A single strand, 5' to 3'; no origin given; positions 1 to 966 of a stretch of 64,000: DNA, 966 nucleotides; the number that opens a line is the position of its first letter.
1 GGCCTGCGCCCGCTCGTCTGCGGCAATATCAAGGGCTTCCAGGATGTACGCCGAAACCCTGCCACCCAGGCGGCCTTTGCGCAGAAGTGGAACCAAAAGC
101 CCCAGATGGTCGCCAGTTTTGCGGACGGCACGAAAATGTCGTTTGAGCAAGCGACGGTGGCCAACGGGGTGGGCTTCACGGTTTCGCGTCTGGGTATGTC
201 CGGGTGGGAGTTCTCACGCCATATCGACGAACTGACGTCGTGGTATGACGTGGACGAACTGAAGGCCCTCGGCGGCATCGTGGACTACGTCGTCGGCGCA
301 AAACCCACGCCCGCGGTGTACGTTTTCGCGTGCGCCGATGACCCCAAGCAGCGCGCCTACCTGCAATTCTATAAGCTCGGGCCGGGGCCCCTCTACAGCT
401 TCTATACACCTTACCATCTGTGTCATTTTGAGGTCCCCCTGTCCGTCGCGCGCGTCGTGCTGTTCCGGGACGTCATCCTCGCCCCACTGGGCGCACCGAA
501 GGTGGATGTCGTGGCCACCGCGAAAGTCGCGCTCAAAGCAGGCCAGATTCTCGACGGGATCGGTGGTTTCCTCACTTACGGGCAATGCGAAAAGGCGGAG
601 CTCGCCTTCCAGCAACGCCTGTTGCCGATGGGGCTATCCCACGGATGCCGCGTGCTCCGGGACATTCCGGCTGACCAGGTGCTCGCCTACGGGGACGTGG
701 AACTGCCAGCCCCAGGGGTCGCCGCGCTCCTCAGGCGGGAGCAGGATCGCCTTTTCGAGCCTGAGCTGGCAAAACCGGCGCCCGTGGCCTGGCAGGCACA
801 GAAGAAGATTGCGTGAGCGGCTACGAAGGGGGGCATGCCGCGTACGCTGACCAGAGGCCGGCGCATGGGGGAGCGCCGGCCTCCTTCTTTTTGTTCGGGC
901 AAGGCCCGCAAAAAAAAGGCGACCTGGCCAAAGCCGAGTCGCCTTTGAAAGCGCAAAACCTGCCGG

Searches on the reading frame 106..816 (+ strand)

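Call 39: search_protein_families(library=pfam, proteins=[window:106-816:+], max_evalue=0.0001)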
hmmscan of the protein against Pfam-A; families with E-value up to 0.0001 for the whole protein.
window:106-816:+ (236 aa): 1 family
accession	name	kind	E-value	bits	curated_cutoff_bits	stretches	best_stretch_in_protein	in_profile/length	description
PF21135.2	DRL_cat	-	6.7e-30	104.7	27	1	1-110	54-164/164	Oxidoreductase DRL, catalytic domain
